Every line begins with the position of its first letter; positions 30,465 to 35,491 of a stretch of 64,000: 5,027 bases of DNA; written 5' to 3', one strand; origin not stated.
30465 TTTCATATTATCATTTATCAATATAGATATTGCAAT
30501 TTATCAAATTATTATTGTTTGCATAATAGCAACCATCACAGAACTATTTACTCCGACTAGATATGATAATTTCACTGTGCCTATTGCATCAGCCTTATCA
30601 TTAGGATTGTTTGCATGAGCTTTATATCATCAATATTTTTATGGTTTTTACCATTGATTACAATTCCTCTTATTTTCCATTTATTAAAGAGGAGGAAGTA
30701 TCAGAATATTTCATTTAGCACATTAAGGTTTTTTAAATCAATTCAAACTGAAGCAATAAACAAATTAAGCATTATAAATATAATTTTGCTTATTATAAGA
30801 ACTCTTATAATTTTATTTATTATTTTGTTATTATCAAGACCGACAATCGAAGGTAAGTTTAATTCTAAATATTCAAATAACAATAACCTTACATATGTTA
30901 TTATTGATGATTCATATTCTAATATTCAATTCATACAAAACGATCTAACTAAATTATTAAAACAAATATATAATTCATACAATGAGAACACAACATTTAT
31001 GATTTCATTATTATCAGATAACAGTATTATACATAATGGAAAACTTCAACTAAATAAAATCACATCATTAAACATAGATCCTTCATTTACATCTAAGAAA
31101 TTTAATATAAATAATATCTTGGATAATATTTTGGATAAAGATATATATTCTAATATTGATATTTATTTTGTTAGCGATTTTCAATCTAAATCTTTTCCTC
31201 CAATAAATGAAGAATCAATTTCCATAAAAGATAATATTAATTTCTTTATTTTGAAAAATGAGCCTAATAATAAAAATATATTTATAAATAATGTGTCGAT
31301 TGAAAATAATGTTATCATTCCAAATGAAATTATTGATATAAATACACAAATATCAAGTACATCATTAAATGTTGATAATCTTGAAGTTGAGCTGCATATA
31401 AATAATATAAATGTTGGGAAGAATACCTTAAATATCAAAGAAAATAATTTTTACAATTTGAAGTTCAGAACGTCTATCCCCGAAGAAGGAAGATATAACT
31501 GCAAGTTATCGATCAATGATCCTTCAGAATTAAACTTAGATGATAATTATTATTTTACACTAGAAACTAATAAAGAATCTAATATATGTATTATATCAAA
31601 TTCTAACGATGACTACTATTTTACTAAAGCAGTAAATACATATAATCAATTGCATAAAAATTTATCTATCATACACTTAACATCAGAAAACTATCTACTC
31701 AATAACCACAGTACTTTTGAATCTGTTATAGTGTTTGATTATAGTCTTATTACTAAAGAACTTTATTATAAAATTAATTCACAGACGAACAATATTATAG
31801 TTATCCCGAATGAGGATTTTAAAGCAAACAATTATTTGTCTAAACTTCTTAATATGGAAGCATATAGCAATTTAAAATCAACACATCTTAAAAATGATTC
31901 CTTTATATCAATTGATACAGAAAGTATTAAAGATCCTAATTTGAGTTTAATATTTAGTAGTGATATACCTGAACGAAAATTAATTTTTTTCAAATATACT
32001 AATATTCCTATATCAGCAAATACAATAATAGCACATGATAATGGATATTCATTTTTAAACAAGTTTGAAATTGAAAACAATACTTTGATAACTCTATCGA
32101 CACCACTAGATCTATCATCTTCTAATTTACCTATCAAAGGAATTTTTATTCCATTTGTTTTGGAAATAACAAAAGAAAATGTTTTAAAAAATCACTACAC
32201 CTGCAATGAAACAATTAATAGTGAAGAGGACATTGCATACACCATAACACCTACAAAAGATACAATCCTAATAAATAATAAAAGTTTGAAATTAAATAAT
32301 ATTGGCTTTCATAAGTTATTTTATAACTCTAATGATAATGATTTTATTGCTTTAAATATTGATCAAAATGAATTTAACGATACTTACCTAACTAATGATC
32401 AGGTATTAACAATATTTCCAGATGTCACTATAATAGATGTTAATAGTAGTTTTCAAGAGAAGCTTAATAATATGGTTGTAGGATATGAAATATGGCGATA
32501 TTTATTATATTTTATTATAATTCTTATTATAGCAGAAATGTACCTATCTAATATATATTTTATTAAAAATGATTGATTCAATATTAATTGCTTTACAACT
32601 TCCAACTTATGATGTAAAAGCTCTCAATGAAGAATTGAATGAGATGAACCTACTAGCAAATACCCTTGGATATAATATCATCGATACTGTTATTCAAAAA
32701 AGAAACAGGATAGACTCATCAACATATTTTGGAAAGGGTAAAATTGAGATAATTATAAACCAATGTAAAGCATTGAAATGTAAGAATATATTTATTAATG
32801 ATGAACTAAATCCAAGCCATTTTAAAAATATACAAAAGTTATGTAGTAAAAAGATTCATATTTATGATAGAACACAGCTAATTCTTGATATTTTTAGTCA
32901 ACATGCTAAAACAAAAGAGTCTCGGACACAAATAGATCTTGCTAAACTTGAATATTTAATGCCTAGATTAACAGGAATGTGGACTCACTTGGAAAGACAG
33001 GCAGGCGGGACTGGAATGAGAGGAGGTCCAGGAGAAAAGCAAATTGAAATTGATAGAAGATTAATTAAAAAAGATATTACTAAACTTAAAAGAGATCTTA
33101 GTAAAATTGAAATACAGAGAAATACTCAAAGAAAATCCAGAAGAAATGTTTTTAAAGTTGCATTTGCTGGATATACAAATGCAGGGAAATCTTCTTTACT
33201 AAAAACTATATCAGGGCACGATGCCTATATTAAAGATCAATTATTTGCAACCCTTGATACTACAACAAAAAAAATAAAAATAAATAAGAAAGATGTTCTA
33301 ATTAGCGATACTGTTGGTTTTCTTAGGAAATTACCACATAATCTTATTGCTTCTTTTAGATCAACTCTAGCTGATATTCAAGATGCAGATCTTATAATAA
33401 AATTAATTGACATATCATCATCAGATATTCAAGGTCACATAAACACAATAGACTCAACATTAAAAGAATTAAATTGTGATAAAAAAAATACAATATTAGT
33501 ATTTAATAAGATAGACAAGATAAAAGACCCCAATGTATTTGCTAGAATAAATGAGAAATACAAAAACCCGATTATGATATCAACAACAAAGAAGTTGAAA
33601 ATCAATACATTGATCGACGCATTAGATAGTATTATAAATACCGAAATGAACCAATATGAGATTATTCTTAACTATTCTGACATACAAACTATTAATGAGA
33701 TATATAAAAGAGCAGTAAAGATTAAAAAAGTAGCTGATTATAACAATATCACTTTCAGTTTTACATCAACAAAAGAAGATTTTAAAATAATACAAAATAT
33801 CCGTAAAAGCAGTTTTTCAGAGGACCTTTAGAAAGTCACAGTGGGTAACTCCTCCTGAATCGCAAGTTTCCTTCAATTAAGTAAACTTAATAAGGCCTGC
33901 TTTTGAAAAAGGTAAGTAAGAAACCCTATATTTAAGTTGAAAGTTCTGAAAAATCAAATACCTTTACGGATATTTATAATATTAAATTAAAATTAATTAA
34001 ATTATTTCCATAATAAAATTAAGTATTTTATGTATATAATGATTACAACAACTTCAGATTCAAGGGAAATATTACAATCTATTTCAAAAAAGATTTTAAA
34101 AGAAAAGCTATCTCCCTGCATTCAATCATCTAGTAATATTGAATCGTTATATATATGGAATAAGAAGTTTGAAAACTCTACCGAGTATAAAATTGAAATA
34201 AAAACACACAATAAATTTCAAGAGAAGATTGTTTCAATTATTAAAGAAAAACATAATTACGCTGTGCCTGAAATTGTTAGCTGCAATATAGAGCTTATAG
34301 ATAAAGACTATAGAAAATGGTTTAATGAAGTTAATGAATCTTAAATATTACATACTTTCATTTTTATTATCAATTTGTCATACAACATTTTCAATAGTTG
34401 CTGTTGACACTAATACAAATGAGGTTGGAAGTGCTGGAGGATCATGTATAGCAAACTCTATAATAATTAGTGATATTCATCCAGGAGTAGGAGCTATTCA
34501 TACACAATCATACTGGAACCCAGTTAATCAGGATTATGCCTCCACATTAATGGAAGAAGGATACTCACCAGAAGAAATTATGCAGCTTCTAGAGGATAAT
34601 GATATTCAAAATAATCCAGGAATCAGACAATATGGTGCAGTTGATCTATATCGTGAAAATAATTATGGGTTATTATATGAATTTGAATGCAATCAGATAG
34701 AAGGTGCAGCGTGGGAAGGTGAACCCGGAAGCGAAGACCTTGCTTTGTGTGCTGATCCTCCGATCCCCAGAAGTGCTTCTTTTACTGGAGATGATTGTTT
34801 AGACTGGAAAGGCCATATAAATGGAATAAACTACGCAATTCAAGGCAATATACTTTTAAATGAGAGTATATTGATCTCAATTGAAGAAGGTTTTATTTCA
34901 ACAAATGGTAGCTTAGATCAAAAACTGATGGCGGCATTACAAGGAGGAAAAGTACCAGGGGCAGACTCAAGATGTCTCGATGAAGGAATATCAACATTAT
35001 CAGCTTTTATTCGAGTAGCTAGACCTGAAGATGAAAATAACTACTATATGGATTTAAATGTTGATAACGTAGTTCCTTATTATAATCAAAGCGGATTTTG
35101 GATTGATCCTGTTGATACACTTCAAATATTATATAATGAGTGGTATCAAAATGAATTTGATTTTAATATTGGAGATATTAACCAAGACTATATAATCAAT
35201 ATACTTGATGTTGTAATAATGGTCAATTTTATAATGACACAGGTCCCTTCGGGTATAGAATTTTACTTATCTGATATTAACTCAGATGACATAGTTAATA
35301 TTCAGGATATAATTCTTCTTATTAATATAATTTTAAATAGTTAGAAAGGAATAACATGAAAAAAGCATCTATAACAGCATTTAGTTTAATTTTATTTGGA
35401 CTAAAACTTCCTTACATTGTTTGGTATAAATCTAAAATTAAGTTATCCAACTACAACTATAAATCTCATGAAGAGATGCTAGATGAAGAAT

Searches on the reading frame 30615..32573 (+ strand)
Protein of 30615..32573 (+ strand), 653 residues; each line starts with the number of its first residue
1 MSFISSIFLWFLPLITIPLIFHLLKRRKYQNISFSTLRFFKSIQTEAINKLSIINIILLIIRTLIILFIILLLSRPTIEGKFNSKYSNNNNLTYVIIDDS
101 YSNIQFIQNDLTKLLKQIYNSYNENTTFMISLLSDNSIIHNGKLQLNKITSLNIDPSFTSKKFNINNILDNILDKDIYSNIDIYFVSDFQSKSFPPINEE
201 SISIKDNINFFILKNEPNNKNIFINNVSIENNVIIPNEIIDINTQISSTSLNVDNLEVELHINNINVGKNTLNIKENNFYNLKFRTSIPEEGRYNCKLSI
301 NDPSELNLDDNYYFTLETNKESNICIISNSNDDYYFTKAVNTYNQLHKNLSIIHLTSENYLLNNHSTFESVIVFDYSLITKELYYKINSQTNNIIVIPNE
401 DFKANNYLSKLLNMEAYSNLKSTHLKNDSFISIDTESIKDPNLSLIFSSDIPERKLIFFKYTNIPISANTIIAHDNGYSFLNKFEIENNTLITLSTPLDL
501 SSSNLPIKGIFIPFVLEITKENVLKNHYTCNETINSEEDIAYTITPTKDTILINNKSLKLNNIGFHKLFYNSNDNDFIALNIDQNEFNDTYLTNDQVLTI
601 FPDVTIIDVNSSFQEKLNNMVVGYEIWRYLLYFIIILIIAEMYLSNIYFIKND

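Call 13: search_protein_families(library=pfam, proteins=[window:30615-32573:+], max_evalue=0.01)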
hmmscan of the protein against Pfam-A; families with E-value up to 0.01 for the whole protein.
window:30615-32573:+ (653 aa): 1 family
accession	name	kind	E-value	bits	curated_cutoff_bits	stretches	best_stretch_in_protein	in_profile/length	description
PF07584.16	BatA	-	1.6e-12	48.1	25.9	1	1-76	1-77/77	Aerotolerance regulator N-terminal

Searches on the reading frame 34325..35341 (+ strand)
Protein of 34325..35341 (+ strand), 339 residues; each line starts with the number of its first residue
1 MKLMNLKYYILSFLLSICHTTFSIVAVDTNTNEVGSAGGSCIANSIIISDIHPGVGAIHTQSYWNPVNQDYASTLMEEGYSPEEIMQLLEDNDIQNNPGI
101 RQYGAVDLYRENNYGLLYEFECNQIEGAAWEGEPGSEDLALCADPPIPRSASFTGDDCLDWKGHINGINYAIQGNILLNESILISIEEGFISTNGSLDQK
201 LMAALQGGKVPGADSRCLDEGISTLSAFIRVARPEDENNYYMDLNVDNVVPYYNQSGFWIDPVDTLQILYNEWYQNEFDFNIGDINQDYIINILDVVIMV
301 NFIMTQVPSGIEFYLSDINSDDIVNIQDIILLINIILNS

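Call 4: search_protein_families(library=pfam, proteins=[window:34325-35341:+], max_evalue=0.01)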
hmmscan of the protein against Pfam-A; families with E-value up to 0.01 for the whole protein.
window:34325-35341:+ (339 aa): 2 families
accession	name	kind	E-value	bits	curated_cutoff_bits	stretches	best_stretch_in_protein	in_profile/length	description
PF06267.17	DUF1028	-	1.9e-34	119.6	26.2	2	149-248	90-185/193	Family of unknown function (DUF1028)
PF00404.24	Dockerin_1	-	1.5e-06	28.7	22.9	1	283-337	2-57/57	Dockerin type I domain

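Call 86: search_protein_families(library=ncbifam, proteins=[window:34325-35341:+], max_evalue=0.01)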
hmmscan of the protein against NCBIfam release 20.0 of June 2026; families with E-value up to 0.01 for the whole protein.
window:34325-35341:+ (339 aa): 1 family
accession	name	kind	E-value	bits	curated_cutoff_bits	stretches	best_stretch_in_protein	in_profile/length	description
NF045500.1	Omp28_seleno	equivalog_domain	0.0037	16.7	200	1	283-338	322-377/377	Omp28-related selenoprotein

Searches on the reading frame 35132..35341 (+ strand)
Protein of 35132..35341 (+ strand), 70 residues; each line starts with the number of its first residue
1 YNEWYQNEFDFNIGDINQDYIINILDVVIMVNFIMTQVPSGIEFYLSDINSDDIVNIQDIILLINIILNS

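Call 11: search_protein_families(library=pfam, proteins=[window:35132-35341:+], max_evalue=1)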
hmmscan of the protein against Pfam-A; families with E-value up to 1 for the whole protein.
seq(70 aa): 1 family
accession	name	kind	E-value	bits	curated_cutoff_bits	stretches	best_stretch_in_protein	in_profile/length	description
PF00404.24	Dockerin_1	-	1e-07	32.4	22.9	1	14-68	2-57/57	Dockerin type I domain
